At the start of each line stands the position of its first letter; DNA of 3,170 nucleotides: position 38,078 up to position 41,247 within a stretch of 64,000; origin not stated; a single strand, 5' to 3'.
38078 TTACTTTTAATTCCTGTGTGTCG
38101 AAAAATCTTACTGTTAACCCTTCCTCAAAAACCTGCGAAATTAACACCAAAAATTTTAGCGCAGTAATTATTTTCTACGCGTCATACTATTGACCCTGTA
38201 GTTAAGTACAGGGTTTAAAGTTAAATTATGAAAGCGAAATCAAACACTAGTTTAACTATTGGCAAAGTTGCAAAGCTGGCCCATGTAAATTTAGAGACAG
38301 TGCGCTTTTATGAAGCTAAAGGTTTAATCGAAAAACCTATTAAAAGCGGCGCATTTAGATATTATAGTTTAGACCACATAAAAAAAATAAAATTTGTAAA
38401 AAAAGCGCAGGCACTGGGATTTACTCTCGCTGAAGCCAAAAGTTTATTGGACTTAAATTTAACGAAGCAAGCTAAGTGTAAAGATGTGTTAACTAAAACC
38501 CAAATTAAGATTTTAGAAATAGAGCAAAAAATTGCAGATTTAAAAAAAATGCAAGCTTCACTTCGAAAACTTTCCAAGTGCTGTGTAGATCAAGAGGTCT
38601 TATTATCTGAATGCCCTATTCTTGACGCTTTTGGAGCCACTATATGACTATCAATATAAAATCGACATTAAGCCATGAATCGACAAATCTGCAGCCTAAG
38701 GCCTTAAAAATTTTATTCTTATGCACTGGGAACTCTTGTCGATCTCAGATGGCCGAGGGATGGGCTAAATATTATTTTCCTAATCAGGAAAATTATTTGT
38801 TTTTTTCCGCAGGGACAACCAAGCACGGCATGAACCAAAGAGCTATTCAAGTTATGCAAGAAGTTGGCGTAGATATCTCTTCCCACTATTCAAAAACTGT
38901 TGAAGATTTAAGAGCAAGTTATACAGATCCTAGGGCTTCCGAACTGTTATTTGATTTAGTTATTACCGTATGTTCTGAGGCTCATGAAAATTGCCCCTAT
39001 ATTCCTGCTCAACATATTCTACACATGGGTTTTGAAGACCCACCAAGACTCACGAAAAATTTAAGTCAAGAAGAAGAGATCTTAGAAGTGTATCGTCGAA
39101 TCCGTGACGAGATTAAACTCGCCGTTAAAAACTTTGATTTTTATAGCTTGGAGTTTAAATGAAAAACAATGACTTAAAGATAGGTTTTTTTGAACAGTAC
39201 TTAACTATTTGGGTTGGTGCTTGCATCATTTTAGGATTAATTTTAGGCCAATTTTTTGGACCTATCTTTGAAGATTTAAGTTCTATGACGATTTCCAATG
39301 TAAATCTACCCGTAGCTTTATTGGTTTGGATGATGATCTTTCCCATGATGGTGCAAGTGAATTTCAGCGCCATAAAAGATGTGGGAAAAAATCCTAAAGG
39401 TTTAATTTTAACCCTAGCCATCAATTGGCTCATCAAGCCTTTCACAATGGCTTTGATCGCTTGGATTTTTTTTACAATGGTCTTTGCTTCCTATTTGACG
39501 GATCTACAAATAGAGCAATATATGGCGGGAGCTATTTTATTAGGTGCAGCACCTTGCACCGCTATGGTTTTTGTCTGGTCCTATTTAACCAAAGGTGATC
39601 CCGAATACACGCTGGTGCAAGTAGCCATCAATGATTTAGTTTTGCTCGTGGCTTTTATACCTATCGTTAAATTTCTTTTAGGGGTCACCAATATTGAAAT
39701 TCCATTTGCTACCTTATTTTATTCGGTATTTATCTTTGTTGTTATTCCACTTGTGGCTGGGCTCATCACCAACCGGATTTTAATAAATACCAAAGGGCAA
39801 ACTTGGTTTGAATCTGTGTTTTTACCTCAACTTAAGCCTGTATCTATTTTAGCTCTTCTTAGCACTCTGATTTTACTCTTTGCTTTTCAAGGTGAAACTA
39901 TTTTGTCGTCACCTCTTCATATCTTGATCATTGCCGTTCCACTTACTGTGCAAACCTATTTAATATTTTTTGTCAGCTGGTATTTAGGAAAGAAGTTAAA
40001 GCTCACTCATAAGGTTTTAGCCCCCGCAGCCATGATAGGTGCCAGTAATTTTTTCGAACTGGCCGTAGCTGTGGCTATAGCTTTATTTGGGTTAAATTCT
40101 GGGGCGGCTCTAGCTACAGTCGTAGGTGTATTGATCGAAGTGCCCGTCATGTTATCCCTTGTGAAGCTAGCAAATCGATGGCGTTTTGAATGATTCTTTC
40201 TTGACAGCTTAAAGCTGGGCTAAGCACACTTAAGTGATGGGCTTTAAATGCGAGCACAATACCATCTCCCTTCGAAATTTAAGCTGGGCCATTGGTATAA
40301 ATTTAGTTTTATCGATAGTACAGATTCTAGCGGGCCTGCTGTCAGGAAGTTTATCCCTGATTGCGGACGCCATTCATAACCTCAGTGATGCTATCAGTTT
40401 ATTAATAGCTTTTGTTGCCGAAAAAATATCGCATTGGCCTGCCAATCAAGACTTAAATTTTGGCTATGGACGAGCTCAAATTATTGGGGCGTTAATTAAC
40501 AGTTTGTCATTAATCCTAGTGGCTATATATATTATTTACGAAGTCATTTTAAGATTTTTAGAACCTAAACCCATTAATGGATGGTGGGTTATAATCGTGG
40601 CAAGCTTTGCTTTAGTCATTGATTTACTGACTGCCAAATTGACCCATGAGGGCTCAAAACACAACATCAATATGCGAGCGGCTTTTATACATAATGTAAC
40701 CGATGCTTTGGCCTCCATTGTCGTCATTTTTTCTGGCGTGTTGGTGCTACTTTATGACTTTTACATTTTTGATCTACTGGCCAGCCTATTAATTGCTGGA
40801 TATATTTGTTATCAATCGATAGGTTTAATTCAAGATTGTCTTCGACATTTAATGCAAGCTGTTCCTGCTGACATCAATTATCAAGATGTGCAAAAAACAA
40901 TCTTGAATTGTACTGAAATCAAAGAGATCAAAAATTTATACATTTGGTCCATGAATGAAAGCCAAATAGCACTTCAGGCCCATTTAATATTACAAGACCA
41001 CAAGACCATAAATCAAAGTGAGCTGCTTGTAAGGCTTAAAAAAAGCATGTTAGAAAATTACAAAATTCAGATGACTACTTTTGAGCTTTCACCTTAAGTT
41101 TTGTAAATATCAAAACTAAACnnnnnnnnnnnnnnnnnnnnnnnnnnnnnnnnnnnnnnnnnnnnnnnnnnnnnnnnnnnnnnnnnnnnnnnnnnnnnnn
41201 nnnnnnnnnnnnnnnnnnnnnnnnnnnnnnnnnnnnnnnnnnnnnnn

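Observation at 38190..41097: Arsenic operon controlled by a MerR-family (not ArsR/SmtB) regulator, with a textbook MerR-type promoter and a leaderless start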

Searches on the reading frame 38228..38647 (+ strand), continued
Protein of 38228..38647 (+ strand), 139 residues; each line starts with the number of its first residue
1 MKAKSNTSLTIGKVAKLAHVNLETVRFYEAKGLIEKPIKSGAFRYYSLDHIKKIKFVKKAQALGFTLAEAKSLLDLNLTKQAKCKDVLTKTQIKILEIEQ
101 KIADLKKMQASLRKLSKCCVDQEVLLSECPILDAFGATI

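Call 57: fold_search(model_id=the predicted structure, library=pdb)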
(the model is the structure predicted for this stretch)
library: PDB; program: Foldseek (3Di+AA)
matches with E <= 10: 423; with E <= 0.001: 67
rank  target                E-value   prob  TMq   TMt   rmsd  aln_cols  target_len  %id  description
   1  5gpe_D                1.1e-08  1.00  0.84  0.90   1.6       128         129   31  Crystal structure of the transcription regulator PbrR691 from Ralstonia metallidurans CH34 in complex with Lead(II) (released 2016-12-28)
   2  5gpe_C                1.1e-08  1.00  0.84  0.90   1.6       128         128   30  Crystal structure of the transcription regulator PbrR691 from Ralstonia metallidurans CH34 in complex with Lead(II) (released 2016-12-28)
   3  5gpe_F                1.9e-08  1.00  0.83  0.91   1.6       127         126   30  Crystal structure of the transcription regulator PbrR691 from Ralstonia metallidurans CH34 in complex with Lead(II) (released 2016-12-28)
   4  4wlw_A                3.7e-08  1.00  0.85  0.90   2.0       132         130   30  CRYSTAL STRUCTURE OF THE AG(I) (ACTIVATOR) FORM OF E. COLI CUER, A COPPER EFFLUX REGULATOR, BOUND TO COPA PROMOTER DNA (released 2015-09-02)
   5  5gpe_B                4.2e-08  1.00  0.82  0.91   1.5       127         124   29  Crystal structure of the transcription regulator PbrR691 from Ralstonia metallidurans CH34 in complex with Lead(II) (released 2016-12-28)
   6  5gpe_A                8.3e-08  1.00  0.80  0.90   1.5       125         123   30  Crystal structure of the transcription regulator PbrR691 from Ralstonia metallidurans CH34 in complex with Lead(II) (released 2016-12-28)
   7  1q05_B                1.0e-07  1.00  0.76  0.83   2.5       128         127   31  Crystal structure of the Cu(I) form of E. coli CueR, a copper efflux regulator (released 2003-09-16)
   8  6jni_A                1.1e-07  1.00  0.80  0.77   1.9       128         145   30  Crystal structure of the transcriptional regulator CadR from P. putida in complex with Zinc(II) and DNA (released 2019-09-25)
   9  6jni_C                1.1e-07  1.00  0.80  0.86   1.3       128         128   28  Crystal structure of the transcriptional regulator CadR from P. putida in complex with Zinc(II) and DNA (released 2019-09-25)
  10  5gpe_E                1.4e-07  1.00  0.81  0.92   1.3       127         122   29  Crystal structure of the transcription regulator PbrR691 from Ralstonia metallidurans CH34 in complex with Lead(II) (released 2016-12-28)
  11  1q06_B                2.1e-07  1.00  0.78  0.85   2.2       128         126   31  Crystal structure of the Ag(I) form of E. coli CueR, a copper efflux regulator (released 2003-09-16)
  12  6ldi_G                2.1e-07  1.00  0.81  0.88   1.8       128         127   31  The cryo-EM structure of E. coli CueR transcription activation complex (released 2020-09-30)
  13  6jni_B                2.4e-07  1.00  0.80  0.87   1.4       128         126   29  Crystal structure of the transcriptional regulator CadR from P. putida in complex with Zinc(II) and DNA (released 2019-09-25)
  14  6jni_G                2.6e-07  1.00  0.79  0.85   1.4       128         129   29  Crystal structure of the transcriptional regulator CadR from P. putida in complex with Zinc(II) and DNA (released 2019-09-25)
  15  6jgx_B                2.6e-07  1.00  0.83  0.85   1.7       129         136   30  Crystal structure of the transcriptional regulator CadR from P. putida in complex with Cadmium(II) and DNA (released 2019-09-25)
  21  5crl_B                4.5e-07  1.00  0.72  0.83   2.8       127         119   35  Crystal Structure of the Transcription Activator Tn501 MerR in Complex with Mercury (II) (released 2016-09-07)
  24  5crl_A                8.0e-07  1.00  0.72  0.87   2.1       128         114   35  Crystal Structure of the Transcription Activator Tn501 MerR in Complex with Mercury (II) (released 2016-09-07)
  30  4ua1_A                3.0e-05  1.00  0.68  0.75   3.4       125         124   36  Crystal structure of dual function transcriptional regulator MerR form Bacillus megaterium MB1 in complex with mercury (released 2015-07-22)
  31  4ua1_B                3.0e-05  1.00  0.69  0.76   3.4       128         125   37  Crystal structure of dual function transcriptional regulator MerR form Bacillus megaterium MB1 in complex with mercury (released 2015-07-22)
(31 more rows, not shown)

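Call 66: find_encoding_contigs(protein=P0019, flank=4000, max_places=2)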
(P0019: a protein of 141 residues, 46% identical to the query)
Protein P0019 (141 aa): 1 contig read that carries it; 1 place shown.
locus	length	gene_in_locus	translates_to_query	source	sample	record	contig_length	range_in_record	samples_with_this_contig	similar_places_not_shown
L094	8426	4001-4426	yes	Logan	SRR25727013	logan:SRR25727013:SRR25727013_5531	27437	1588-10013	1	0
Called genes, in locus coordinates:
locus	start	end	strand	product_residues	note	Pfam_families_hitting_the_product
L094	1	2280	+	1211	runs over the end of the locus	PF00873:ACR_tran, PF02355:SecD_SecF_C, PF00873:ACR_tran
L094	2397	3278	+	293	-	PF24273:TRASH_HVO_1752_C (faint), PF08394:Arc_trans_TRASH (faint)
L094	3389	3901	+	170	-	-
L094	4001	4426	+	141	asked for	PF00376:MerR, PF13411:MerR_1, PF09278:MerR-DNA-bind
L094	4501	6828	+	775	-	PF04945:YHS, PF19335:HMBD, PF00122:E1-E2_ATPase, PF00702:Hydrolase, PF08282:Hydrolase_3 (faint)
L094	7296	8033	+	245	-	-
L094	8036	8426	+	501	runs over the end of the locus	-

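Call 67: find_encoding_contigs(protein=P0009, flank=4000, max_places=2)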
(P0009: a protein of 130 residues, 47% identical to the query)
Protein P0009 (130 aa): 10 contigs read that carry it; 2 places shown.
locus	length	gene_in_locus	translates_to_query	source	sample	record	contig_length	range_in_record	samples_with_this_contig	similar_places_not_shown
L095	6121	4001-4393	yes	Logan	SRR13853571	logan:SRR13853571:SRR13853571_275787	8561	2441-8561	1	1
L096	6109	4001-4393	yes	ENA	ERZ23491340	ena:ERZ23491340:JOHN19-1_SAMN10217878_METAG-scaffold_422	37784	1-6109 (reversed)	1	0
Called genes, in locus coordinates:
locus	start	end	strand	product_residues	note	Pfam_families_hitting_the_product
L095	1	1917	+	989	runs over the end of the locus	PF01590:GAF, PF00990:GGDEF, PF00563:EAL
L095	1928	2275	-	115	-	PF00462:Glutaredoxin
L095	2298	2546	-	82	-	-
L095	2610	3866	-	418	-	PF05940:NnrS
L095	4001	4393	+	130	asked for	PF00376:MerR, PF13411:MerR_1, PF09278:MerR-DNA-bind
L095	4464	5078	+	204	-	PF02525:Flavodoxin_2, PF03358:FMN_red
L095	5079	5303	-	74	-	-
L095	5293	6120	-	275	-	?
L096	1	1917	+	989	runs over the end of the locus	PF01590:GAF, PF00990:GGDEF, PF00563:EAL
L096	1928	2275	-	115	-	PF00462:Glutaredoxin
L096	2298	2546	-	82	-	-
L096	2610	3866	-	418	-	PF05940:NnrS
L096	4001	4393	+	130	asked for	PF00376:MerR, PF13411:MerR_1, PF09278:MerR-DNA-bind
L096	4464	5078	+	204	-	PF02525:Flavodoxin_2 (weak), PF03358:FMN_red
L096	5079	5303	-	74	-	-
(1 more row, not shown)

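Call 68: find_encoding_contigs(protein=P0017, flank=4000, max_places=2)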
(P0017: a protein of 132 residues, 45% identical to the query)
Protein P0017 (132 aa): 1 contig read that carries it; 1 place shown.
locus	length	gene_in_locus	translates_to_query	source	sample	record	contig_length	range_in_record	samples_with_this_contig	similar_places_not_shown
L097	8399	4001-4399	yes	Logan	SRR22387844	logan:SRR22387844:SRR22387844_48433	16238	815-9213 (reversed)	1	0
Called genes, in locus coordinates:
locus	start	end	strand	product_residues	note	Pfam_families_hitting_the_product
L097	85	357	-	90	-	PF07992:Pyr_redox_2 (weak)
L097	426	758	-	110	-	-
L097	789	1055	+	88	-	-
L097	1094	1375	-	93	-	PF07485:DUF1529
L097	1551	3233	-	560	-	PF00403:HMA, PF01262:AlaDh_PNT_C (faint), PF13434:Lys_Orn_oxgnase (faint), PF07992:Pyr_redox_2, PF12831:FAD_oxidored, PF13738:Pyr_redox_3, PF00070:Pyr_redox, PF02852:Pyr_redox_dim, +3 more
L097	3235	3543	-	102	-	PF00403:HMA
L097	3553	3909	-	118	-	PF02411:MerT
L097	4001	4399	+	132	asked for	PF13411:MerR_1, PF00376:MerR, PF09278:MerR-DNA-bind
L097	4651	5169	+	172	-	PF03713:DUF305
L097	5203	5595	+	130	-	-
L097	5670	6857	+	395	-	PF09990:DUF2231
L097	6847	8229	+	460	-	PF02321:OEP (weak)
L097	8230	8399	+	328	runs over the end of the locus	?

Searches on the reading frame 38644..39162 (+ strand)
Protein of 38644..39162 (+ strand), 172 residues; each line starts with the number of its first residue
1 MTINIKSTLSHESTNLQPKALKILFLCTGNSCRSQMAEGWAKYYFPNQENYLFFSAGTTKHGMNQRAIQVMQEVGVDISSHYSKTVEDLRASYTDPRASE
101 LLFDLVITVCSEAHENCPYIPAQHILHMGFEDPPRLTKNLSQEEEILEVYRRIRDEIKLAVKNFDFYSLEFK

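Call 3: search_protein_families(library=pfam, proteins=[window:38644-39162:+], max_evalue=0.01)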
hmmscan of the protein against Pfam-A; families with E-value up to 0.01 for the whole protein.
window:38644-39162:+ (172 aa): 1 family
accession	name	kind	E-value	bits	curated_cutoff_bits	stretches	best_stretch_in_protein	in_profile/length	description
PF01451.26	LMWPc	-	9e-16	58.8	23.2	1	23-122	1-98/144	Low molecular weight phosphotyrosine protein phosphatase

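Call 4: search_protein_families(library=ncbifam, proteins=[window:38644-39162:+], max_evalue=0.01)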
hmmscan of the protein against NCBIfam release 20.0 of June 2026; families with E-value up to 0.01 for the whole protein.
window:38644-39162:+ (172 aa): 5 families
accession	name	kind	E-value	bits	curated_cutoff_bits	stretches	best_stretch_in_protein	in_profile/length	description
TIGR02691.1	arsC_pI258_fam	equivalog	3.2e-37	127.7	174.3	1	23-164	1-129/129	arsenate reductase (thioredoxin)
NF010053.0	PRK13530.1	subfamily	9.5e-35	119.8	215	1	22-165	5-129/133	arsenate reductase (thioredoxin)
TIGR02689.1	ars_reduc_gluta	equivalog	1.8e-19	70.2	157.6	1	22-163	2-124/126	arsenate reductase, glutathione/glutaredoxin type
NF008486.0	PRK11391.1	equivalog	0.00015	22.3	247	1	21-86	7-72/148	phosphotyrosine-protein phosphatase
NF007520.0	PRK10126.1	equivalog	0.00028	21.4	243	1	22-87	4-69/147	low molecular weight protein-tyrosine-phosphatase Wzb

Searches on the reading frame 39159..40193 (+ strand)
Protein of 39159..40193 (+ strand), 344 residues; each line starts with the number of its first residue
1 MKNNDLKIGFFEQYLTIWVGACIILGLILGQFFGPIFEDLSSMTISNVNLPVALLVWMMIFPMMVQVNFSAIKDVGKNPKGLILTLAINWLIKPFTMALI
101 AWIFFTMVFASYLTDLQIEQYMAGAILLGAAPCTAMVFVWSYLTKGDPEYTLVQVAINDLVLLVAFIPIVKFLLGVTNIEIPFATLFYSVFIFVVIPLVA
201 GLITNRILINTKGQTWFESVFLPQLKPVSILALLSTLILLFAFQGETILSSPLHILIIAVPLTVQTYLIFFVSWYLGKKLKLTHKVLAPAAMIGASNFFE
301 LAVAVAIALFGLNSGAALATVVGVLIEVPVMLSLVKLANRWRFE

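Call 3: search_protein_families(library=pfam, proteins=[window:39159-40193:+], max_evalue=0.01)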
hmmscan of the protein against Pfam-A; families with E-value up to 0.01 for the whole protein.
window:39159-40193:+ (344 aa): 1 family
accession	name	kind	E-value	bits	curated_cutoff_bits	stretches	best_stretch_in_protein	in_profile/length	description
PF01758.21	SBF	-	5e-41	140.9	24.3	1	54-250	2-190/191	Sodium Bile acid symporter family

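Call 4: search_protein_families(library=ncbifam, proteins=[window:39159-40193:+], max_evalue=0.01)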
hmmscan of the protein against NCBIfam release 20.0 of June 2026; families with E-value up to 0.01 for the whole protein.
window:39159-40193:+ (344 aa): 2 families
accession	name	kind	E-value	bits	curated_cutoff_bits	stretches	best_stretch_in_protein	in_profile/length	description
TIGR00832.1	acr3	equivalog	7e-120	400.3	282.8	1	9-338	2-327/327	ACR3 family arsenite efflux transporter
NF047939.1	PantTportPanS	equivalog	1.2e-07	31.6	400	1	43-342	24-297/299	ketopantoate/pantoate/pantothenate transporter PanS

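Call 41: list_cluster_members(proteins=[P0001, window:39159-40190:+])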
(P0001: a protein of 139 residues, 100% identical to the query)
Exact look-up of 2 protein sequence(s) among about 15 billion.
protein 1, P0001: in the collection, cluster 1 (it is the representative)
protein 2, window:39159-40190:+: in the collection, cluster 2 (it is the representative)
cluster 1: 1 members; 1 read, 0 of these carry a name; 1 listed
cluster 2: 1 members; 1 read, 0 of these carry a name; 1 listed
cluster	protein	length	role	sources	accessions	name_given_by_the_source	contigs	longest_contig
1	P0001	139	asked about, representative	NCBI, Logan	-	-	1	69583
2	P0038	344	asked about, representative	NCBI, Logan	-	-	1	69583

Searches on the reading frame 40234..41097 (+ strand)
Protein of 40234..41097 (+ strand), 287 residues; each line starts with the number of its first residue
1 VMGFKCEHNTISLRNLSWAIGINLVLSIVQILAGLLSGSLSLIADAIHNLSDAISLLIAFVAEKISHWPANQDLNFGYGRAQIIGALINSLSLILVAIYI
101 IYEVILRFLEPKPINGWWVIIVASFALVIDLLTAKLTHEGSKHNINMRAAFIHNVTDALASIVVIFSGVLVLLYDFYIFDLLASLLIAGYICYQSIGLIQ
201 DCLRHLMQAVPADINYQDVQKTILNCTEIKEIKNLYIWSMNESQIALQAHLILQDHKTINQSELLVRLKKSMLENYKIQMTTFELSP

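Call 3: search_protein_families(library=pfam, proteins=[window:40234-41097:+], max_evalue=0.01)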
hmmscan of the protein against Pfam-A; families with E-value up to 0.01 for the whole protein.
window:40234-41097:+ (287 aa): 2 families
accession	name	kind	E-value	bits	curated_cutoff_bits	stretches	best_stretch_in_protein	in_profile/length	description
PF01545.26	Cation_efflux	-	4.8e-47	160.7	26.6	1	19-207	4-198/198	Cation efflux family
PF16916.11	ZT_dimer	-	1.8e-07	31.5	26.7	1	211-282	1-72/78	Dimerisation domain of Zinc Transporter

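Call 4: search_protein_families(library=ncbifam, proteins=[window:40234-41097:+], max_evalue=0.01)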
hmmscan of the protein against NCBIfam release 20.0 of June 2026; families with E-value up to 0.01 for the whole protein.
window:40234-41097:+ (287 aa): 10 families
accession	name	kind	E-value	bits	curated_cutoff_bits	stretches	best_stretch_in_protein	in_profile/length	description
TIGR01297.1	CDF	superfamily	1.9e-68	230.8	82.35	1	14-284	3-279/285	cation diffusion facilitator family transporter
NF002923.0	PRK03557.1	equivalog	1.3e-44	152.8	408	1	13-284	18-288/313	CDF family zinc transporter ZitB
NF033827.1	CDF_efflux_DmeF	equivalog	2.2e-28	99.5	250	2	7-142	9-145/309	CDF family Co(II)/Ni(II) efflux transporter DmeF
NF033616.1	CDF_MamB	equivalog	2.6e-26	92.8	350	1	17-273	10-267/284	magnetosome biogenesis CDF transporter MamB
NF050169.1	CatEfflxFieF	equivalog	1.3e-20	73.8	420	1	20-262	12-255/282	cation efflux pump FieF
NF040994.1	MamV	equivalog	4.2e-19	68.8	500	1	20-273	18-272/319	CDF transporter MamV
NF033615.1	CDF_MamM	equivalog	7.3e-18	64.8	350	1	19-262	15-261/290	magnetosome biogenesis CDF transporter MamM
NF052621.1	MngEfTpMntE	equivalog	9e-17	61.4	500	1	18-221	8-214/293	manganese efflux transporter MntE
NF007064.0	PRK09509.1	equivalog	6.4e-16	58.2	447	1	20-265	17-263/300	CDF family cation-efflux transporter FieF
NF052602.1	Zn_efflux_Cdf31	equivalog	2.7e-09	36.9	460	1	19-275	13-277/299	CDF family zinc efflux transporter Cdf31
